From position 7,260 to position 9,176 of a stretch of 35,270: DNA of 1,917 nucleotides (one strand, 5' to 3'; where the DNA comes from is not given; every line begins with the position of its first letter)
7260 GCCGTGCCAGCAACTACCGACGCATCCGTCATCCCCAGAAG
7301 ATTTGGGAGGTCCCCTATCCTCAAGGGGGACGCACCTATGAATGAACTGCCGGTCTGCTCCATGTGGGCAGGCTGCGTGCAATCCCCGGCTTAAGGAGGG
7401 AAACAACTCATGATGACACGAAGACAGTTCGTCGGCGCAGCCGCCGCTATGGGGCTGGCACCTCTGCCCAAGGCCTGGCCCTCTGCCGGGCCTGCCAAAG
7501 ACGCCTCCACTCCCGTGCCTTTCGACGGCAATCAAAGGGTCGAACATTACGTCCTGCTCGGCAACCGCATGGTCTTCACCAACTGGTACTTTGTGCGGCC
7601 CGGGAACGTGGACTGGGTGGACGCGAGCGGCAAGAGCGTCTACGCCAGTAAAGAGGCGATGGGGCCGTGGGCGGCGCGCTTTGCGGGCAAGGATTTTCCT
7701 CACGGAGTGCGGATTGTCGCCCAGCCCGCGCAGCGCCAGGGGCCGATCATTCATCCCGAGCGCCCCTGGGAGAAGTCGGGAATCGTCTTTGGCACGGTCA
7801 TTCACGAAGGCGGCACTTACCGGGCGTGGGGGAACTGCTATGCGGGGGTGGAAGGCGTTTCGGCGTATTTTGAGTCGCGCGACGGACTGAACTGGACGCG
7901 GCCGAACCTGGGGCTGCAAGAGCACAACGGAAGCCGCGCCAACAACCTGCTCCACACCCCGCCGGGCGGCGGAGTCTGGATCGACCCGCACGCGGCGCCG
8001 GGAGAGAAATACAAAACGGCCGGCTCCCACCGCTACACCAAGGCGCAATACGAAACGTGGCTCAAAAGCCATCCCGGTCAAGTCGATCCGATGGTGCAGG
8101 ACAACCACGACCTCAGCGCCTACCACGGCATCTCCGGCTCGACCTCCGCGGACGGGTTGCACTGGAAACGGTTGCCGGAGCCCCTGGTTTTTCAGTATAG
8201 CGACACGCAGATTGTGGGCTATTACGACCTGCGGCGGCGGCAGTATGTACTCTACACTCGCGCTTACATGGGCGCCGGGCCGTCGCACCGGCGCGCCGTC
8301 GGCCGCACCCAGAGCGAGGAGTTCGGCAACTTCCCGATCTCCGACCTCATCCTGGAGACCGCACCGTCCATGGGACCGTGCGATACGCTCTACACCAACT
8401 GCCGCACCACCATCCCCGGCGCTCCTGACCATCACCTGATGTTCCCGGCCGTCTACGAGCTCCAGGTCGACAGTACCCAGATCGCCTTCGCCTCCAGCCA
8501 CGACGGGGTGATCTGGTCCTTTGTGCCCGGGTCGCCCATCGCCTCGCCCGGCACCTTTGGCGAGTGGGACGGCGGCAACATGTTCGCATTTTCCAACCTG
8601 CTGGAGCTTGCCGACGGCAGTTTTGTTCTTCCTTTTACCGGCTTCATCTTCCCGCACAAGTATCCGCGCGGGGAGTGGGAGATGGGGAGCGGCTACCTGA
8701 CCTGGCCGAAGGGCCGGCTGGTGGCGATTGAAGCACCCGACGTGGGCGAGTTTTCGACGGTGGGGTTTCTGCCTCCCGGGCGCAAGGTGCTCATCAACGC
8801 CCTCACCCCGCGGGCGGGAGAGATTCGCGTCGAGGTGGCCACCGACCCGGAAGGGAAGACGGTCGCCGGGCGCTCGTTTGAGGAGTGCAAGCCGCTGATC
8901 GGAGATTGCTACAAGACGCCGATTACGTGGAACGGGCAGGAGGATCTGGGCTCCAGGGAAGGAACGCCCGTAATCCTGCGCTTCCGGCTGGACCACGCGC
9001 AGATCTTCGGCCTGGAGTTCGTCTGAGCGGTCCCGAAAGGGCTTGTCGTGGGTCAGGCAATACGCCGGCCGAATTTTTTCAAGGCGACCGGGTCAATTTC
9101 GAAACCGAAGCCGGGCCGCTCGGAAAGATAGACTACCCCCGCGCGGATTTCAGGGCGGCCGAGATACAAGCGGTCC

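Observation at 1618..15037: GntR-associated locus joining five twin-arginine secreted proteins to an RhmD/RhmA/RhmT-like acid-sugar module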

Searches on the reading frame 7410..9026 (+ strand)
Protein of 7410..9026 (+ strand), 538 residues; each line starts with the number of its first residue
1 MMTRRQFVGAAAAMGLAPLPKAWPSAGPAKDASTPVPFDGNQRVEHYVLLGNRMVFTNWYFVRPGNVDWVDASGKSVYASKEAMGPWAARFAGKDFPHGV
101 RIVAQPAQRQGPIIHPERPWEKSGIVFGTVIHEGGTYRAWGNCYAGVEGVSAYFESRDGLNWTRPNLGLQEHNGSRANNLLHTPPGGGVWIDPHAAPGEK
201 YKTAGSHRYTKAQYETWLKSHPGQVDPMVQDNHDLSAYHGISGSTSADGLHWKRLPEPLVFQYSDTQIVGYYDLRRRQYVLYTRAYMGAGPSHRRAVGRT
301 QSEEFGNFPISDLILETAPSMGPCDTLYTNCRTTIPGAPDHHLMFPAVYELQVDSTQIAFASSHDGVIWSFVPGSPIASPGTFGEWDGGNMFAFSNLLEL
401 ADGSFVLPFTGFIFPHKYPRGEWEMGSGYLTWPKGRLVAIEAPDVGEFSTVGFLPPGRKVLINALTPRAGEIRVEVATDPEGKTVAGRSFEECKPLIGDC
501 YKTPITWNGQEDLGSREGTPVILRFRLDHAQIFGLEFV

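Call 5: search_protein_families(library=pfam, proteins=[window:7410-9026:+], max_evalue=0.01)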
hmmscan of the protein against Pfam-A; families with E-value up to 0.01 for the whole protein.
window:7410-9026:+ (538 aa): 0 families

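Call 6: search_protein_families(library=ncbifam, proteins=[window:7410-9026:+], max_evalue=0.01)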
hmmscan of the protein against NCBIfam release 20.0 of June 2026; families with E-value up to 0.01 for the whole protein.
window:7410-9026:+ (538 aa): 1 family
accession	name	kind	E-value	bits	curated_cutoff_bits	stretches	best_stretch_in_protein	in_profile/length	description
NF052550.1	BManbPhaseBMBP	equivalog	0.0042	16.5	450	0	108-132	239-263/296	beta-1,2-mannobiose phosphorylase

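Call 8: search_solved_structures(query=window:7410-9026:+, max_evalue=10)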
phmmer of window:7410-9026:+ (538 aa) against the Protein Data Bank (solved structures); distinct sequences matched with E-value up to 10: 1.
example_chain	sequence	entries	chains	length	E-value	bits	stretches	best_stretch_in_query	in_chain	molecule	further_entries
6euf_A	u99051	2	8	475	0.88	11.4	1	127-173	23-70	Beta-glucanase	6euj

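Call 11: find_homologous_proteins(query=window:7410-9026:+)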
Query window:7410-9026:+ (538 aa): 699 proteins with E <= 0.001 among 8000 candidates; the best 120 are listed.
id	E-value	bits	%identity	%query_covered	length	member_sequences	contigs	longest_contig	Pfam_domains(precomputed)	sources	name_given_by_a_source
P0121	0.0e+0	1285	100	100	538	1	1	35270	-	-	-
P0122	0.0e+0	1020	78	100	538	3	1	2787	-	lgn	-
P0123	7.0e-234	796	63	100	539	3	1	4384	-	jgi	jgi:hypothetical protein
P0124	5.2e-233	793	62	100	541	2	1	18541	-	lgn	-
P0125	1.2e-222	759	60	100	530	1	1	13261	-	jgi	jgi:hypothetical protein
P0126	3.8e-169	582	51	92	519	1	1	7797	-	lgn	-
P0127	1.8e-168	580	53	92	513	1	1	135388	-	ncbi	ncbi:MAG: hypothetical protein ACUVXI_11575 [bacterium]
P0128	2.7e-167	576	51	92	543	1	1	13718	-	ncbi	ncbi:MAG: hypothetical protein ACUVX8_11460 [Candidatus Zipacnadales bacterium]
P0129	4.3e-167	575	49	100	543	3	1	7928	-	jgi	jgi:hypothetical protein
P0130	1.4e-166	574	49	97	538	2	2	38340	-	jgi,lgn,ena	-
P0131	1.8e-166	573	51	92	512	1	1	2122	-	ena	-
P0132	6.0e-166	572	51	92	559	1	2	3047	-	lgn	-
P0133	2.1e-164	567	48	99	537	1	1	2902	-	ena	-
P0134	3.1e-164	566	51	92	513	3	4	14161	-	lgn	-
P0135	4.9e-164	565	50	92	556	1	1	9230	-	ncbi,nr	ncbi:MAG: hypothetical protein HY232_13600 [Acidobacteria bacterium]|nr:hypothetical protein [Acidob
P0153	5.0e-158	546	50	92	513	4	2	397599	-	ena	-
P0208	1.6e-149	518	45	100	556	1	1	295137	-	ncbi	ncbi:MAG: hypothetical protein ACYC27_02645 [Armatimonadota bacterium]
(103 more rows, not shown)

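Call 20: find_encoding_contigs(protein=P0127, flank=10000, max_places=2)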
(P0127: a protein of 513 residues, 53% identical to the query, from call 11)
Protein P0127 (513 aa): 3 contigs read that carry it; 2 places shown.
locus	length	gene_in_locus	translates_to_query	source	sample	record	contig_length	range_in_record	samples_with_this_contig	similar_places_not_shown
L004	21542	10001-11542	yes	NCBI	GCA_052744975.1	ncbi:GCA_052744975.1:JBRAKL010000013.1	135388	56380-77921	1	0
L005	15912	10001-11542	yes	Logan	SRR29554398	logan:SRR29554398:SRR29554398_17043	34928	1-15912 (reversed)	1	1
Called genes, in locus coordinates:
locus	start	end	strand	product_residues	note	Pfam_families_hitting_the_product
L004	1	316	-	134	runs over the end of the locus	PF04327:Peptidase_Prp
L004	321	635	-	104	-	PF00829:Ribosomal_L21p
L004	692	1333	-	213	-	PF00266:Aminotran_5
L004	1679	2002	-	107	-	PF02635:DsrE (weak), PF04077:DsrH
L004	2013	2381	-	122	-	PF02635:DsrE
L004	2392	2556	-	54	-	-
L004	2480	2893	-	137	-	PF12840:HTH_20, PF01022:HTH_5, PF12802:MarR_2 (weak), PF13412:HTH_24 (faint), PF13518:HTH_28 (weak)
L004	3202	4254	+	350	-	PF02615:Ldh_2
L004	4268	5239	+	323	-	PF00294:PfkB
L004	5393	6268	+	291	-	PF09339:HTH_IclR, PF01614:IclR_C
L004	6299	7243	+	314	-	PF00528:BPD_transp_1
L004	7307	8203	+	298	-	PF00528:BPD_transp_1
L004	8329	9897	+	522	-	PF01547:SBP_bac_1, PF13416:SBP_bac_8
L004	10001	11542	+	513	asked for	-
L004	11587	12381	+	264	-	PF03328:HpcH_HpaI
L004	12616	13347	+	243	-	PF00528:BPD_transp_1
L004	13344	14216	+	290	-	PF00528:BPD_transp_1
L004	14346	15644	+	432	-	PF01547:SBP_bac_1, PF13416:SBP_bac_8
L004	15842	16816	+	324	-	PF00356:LacI, PF00532:Peripla_BP_1, PF13407:Peripla_BP_4, PF13377:Peripla_BP_3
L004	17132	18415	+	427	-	PF01547:SBP_bac_1, PF13416:SBP_bac_8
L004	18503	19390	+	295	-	PF00528:BPD_transp_1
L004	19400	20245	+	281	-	PF00528:BPD_transp_1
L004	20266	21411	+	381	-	PF01208:URO-D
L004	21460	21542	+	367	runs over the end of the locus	PF01208:URO-D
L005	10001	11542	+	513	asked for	-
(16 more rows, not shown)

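Call 25: predict_structure(alignment_id=A2)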
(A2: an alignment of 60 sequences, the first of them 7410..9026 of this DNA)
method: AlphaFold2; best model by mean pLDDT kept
length: 538 residues; sequences in the alignment: 60
mean_pLDDT: 90.0   pTM: 0.88
mean pLDDT of the five models: 90.0, 89.7, 89.6, 89.3, 89.3
residues with pLDDT >= 90: 427; 70-90: 56; 50-70: 24; < 50: 31
segments of 3 or more residues with pLDDT < 50: 15-35, 37-41
pLDDT, mean of each block of 10 residues (from residue 1): 51 45 37 47 71 96 93 92 90 94 98 96 95 97 92 98 98 96 90 95 96 95 88 92 97 96 91 93 82 83 96 94 93 95 96 94 95 97 92 95 97 79 90 98 98 95 96 95 95 98 98 94 98 98
secondary structure, 60 per line:
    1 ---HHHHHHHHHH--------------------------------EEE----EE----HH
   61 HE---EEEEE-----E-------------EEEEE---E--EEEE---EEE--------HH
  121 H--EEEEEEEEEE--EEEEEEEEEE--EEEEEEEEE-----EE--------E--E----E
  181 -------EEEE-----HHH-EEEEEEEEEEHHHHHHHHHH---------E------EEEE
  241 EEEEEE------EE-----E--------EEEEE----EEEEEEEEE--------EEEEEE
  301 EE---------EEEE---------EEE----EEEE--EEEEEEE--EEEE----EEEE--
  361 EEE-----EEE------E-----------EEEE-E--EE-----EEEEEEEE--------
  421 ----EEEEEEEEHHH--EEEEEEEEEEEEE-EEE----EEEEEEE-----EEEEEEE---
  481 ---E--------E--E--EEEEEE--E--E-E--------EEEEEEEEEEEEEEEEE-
elements in order: H4-13 E46-48 E66-70 E90-94 E101-104 E108-110 E124-133 E136-145 E148-156 E188-191 E201-210 H211-220 E237-246 E269-273 E278-286 E295-302 E312-315 E325-327 E332-335 E338-344 E347-350 E355-358 E361-363 E369-371 E390-393 E405-412 E425-432 E438-450 E452-454 E459-465 E471-477 E499-504 E521-537

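Call 29: fold_search(model_id=the predicted structure, library=pdb)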
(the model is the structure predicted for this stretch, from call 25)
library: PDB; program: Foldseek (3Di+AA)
matches with E <= 10: 853; with E <= 0.001: 196
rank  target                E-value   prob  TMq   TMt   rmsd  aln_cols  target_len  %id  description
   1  7vco                  9.7e-11  1.00  0.34  0.37  17.9       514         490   11  Frischella perrara beta-fructofuranosidase (released 2022-03-09)
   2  6n1a                  1.3e-10  1.00  0.40  0.53   7.6       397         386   11  Crystal structure of an N-acetylgalactosamine deacetylase from F. plautii (released 2019-06-12)
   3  4fff_A                3.7e-10  1.00  0.34  0.37  17.9       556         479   10  Crystal Structure of Levan Fructotransferase from Arthrobacter ureafaciens (released 2012-07-18)
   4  6n1b_A                4.9e-10  1.00  0.40  0.54   7.5       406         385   11  Crystal structure of an N-acetylgalactosamine deacetylase from F. plautii in complex with blood group B trisaccharide (released 2019-06-12)
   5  8hcj_C                8.8e-10  1.00  0.35  0.43  17.4       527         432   10  Structure of GH43 family enzyme, Xylan 1, 4 Beta- xylosidase from pseudopedobacter saltans (released 2023-11-15)
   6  8hcj_A                1.2e-09  1.00  0.34  0.41  17.3       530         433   10  Structure of GH43 family enzyme, Xylan 1, 4 Beta- xylosidase from pseudopedobacter saltans (released 2023-11-15)
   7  6num                  1.3e-09  1.00  0.33  0.34  20.6       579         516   10  The structure of GH32 from Bifidobacteium adolescentis (released 2020-02-05)
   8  7bwb                  1.5e-09  1.00  0.34  0.38  16.5       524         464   11  Bombyx mori GH32 beta-fructofuranosidase BmSUC1 (released 2020-11-04)
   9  3pig_A                3.2e-09  1.00  0.34  0.34  18.6       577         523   10  beta-fructofuranosidase from Bifidobacterium longum (released 2011-04-27)
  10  7fir_C                3.8e-09  1.00  0.37  0.61   6.3       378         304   14  The crystal structure of beta-1,2-mannobiose phosphorylase in complex with 1,4-mannobiose (released 2022-01-05)
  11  5mt2                  5.3e-09  1.00  0.37  0.54   7.7       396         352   12  Glycoside hydrolase BT_0996 (released 2017-03-22)
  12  3pig_B                6.2e-09  1.00  0.32  0.33  18.9       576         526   10  beta-fructofuranosidase from Bifidobacterium longum (released 2011-04-27)
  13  9tdv_B                6.2e-09  1.00  0.33  0.34  21.9       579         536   10  Structure of D81A-Fructofuranosidase from Purpureocilum lilacinum in complex with raffinose (released 2026-02-11)
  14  3sc7_X                6.9e-09  1.00  0.37  0.40  16.8       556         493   10  First crystal structure of an endo-inulinase, from Aspergillus ficuum: structural analysis and comparison with other G (released 2012-06-27)
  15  7fip_D                8.1e-09  1.00  0.38  0.64   5.6       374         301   14  The native structure of beta-1,2-mannobiose phosphorylase from Thermoanaerobacter sp. (released 2022-01-05)
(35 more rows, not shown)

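Call 31: search_solved_structures(query=A2, max_evalue=10)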
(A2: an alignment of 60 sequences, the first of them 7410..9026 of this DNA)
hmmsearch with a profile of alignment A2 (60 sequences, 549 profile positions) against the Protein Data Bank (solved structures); distinct sequences matched with E-value up to 10: 9.
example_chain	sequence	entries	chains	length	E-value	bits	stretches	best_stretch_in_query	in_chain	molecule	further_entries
6n1a_A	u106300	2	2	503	0.042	15.4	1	366-403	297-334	Carbohydrate-binding protein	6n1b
7fip_A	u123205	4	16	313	0.055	15.1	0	111-164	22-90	Beta-1,2-mannobiose phosphorylase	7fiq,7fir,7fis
9fj8_A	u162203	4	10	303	0.25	12.9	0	238-281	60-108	1,2-beta-oligomannan phosphorylase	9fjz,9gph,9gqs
6euf_A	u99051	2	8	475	0.51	11.9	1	116-197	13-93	Beta-glucanase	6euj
9m1i_G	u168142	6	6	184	1.1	10.8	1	122-163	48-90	ADP-ribosylation factor-like protein 2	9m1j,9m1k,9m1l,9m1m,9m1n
1ksg_A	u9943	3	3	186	1.1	10.8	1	122-163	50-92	arf-like protein 2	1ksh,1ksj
3doe_A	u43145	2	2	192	1.2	10.7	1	123-163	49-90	ADP-ribosylation factor-like protein 2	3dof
8url_A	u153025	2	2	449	1.6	10.3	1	354-419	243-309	Exo-alpha-sialidase NanJ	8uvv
9c20_A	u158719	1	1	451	1.6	10.2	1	354-419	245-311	exo-alpha-sialidase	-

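Call 44: find_encoding_contigs(protein=P0124, flank=10000, max_places=2)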
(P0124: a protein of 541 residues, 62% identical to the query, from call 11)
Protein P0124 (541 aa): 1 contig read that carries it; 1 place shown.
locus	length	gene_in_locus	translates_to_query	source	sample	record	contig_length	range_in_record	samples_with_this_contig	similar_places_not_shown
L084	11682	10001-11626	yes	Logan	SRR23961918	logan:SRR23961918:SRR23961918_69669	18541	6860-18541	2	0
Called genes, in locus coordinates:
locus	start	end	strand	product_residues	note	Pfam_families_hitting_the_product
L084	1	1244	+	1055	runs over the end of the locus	PF17132:Glyco_hydro_106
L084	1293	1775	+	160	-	PF00190:Cupin_1, PF07883:Cupin_2 (faint)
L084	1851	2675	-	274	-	PF00392:GntR, PF07729:FCD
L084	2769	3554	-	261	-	PF03328:HpcH_HpaI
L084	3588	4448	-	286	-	PF01116:F_bP_aldolase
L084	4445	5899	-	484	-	PF07005:SBD_N, PF17042:NBD_C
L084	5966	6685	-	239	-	PF01177:Asp_Glu_race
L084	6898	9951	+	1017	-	PF13620:CarboxypepD_reg, PF13715:CarbopepD_reg_2 (faint), PF25183:OMP_b-brl_4, PF00593:TonB_dep_Rec_b-barrel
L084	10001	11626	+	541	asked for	-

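Call 45: find_encoding_contigs(protein=P0125, flank=10000, max_places=2)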
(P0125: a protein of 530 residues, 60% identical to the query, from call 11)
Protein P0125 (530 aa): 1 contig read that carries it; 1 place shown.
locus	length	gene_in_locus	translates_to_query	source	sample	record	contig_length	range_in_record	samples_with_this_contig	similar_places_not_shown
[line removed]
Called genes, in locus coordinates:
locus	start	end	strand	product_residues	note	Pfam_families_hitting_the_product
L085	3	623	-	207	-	?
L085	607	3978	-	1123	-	-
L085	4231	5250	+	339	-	-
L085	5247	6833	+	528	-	PF04675:DNA_ligase_A_N, PF01068:DNA_ligase_A_M, PF04679:DNA_ligase_A_C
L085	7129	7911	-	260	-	PF00903:Glyoxalase (weak), PF12681:Glyoxalase_2 (faint), PF13669:Glyoxalase_4 (faint), PF00903:Glyoxalase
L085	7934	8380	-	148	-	PF01850:PIN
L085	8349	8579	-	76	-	-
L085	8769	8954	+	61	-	-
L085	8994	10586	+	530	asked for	-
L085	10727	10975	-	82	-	-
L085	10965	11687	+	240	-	PF25021:TEN_NHL (faint), PF01436:NHL (weak), PF06739:SBBP (faint), PF08450:SGL (faint), PF01436:NHL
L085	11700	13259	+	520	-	?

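Call 67: search_protein_families(library=ncbifam, proteins=[L084:3588-4448:-, L084:4445-5899:-, L084:5966-6685:-, L084:1293-1775:+, L084:2769-3554:-], max_evalue=0.00001)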
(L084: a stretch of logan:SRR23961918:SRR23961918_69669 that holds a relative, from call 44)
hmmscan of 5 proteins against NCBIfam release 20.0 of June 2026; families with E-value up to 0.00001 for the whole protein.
L084:3588-4448:- (286 aa): 20 families
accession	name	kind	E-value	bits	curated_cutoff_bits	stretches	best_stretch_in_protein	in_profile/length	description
NF009497.0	PRK12857.1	equivalog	4.1e-88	295.3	423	1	4-281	5-284/284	class II fructose-1,6-bisphosphate aldolase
NF006626.0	PRK09195.1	subfamily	2.1e-84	283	384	1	4-281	5-284/284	tagatose-bisphosphate aldolase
NF009374.0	PRK12737.1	subfamily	1.4e-83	280.2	383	1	4-280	5-283/284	tagatose-bisphosphate aldolase subunit GatY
TIGR01859.1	fruc_bis_ald_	equivalog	1.7e-81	274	343.05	1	5-281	4-282/282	class II fructose-1,6-bisphosphate aldolase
TIGR01858.1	tag_bisphos_ald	equivalog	1.9e-81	273.3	443.55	1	4-281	3-282/282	tagatose bisphosphate family class II aldolase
TIGR00167.1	cbbA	subfamily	6.6e-75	252.1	215.6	1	3-281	4-290/290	ketose-bisphosphate aldolase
NF006042.0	PRK08185.1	subfamily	2.2e-67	227.4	405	1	2-281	2-284/287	hypothetical protein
NF009375.0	PRK12738.1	equivalog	3.1e-67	226.8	542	1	4-280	5-283/286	tagatose-bisphosphate aldolase subunit KbaY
NF005284.0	PRK06801.1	equivalog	8.1e-66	222.3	406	1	4-281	5-286/286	ketose 1,6-bisphosphate aldolase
NF005288.0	PRK06806.1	equivalog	3.4e-65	220.1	396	1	5-280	6-280/281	class II fructose-bisphosphate aldolase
NF005823.0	PRK07709.1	equivalog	2.7e-61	207.8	545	1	4-281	5-285/285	class II fructose-bisphosphate aldolase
NF005943.0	PRK07998.1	equivalog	6.7e-61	206.2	364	1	8-275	9-275/283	class II aldolase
NF006376.0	PRK08610.1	equivalog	1.6e-59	202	527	1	4-281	5-285/286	class II fructose-bisphosphate aldolase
NF004493.0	PRK05835.1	equivalog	1.5e-52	178.7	558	1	7-280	7-306/307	class II fructose-bisphosphate aldolase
NF005590.0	PRK07315.1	equivalog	5.7e-48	163.7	443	1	6-248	7-250/293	class II fructose-bisphosphate aldolase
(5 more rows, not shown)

L084:4445-5899:- (484 aa): 2 families
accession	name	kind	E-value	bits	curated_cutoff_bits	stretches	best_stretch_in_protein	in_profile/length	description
NF047819.1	ThrnKinDtnkGamma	equivalog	2.9e-16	59.4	450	1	75-367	43-307/422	D-threonate kinase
NF043035.1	OxoTetrKin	equivalog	6.8e-11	41.7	350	1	75-459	44-411/418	3-oxo-tetronate kinase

L084:5966-6685:- (239 aa): 0 families

L084:1293-1775:+ (160 aa): 0 families

L084:2769-3554:- (261 aa): 4 families
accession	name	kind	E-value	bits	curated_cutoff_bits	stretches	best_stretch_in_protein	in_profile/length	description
TIGR02311.1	HpaI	equivalog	1.7e-33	116.1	368.8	1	12-251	9-247/249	4-hydroxy-2-oxoheptanedioate aldolase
NF007849.0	PRK10558.1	equivalog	4.1e-32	111.6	393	1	16-251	20-253/256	2-dehydro-3-deoxyglucarate aldolase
TIGR03239.1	GarL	equivalog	2.9e-31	108.9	406.75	1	15-251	12-246/249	2-dehydro-3-deoxyglucarate aldolase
NF007521.0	PRK10128.1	equivalog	1.5e-28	100.1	441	1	19-237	22-239/267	2-keto-3-deoxy-L-rhamnonate aldolase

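Call 79: find_encoding_contigs(protein=P0208, flank=10000, max_places=1)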
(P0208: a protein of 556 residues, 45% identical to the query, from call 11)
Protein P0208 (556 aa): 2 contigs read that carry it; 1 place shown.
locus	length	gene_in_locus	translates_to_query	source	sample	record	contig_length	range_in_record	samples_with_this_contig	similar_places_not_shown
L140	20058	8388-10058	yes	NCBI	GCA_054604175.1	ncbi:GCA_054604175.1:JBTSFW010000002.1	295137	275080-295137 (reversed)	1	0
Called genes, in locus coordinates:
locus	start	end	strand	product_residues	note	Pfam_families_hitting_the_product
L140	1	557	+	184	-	PF16874:Glyco_hydro_36C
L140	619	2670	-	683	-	-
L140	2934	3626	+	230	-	PF02633:Creatininase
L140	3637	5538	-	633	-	-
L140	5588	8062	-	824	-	PF12708:Pect-lyase_RHGA_epim, PF22633:F5_F8_type_C_2 (faint), PF00754:F5_F8_type_C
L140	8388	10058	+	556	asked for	-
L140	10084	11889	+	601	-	PF22842:Pel9A-like_beta_helix, PF13229:Beta_helix, PF05048:NosD (weak), PF13229:Beta_helix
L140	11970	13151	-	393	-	PF00909:Ammonium_transp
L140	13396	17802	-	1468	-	PF07555:NAGidase, PF22842:Pel9A-like_beta_helix, PF13229:Beta_helix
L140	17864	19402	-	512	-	PF00884:Sulfatase, PF16347:SGSH_C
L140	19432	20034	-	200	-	-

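Call 80: find_encoding_contigs(protein=P0153, flank=10000, max_places=1)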
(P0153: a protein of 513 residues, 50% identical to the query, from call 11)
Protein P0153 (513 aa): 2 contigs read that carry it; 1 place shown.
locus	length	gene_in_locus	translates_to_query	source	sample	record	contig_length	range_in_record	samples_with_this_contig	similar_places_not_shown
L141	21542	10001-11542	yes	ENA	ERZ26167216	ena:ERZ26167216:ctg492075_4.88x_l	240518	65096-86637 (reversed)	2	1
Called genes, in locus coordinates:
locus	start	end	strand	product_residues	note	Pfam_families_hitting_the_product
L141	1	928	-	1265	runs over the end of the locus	PF00580:UvrD-helicase, PF01443:Viral_helicase1 (faint), PF13245:AAA_19, PF13361:UvrD_C, PF13538:UvrD_C_2 (faint), PF12705:PDDEXK_1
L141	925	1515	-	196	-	PF03130:HEAT_PBS (faint), PF13646:HEAT_2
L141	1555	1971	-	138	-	-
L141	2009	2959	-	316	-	PF00404:Dockerin_1 (faint), PF13860:FlgD_ig (weak)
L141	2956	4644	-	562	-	PF13088:BNR_2 (faint), PF25852:DUF6242_C (faint), PF02012:BNR (faint), PF15902:Sortilin-Vps10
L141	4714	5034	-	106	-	-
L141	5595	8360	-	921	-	PF02837:Glyco_hydro_2_N, PF22666:Glyco_hydro_2_N2, PF00703:Glyco_hydro_2, PF02836:Glyco_hydro_2_C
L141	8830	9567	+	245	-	PF05721:PhyH, PF13640:2OG-FeII_Oxy_3 (weak)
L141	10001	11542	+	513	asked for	-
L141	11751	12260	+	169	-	-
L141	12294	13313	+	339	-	PF01717:Meth_synt_2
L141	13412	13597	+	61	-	-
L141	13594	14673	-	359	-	-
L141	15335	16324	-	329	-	-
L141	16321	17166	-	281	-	PF08867:FRG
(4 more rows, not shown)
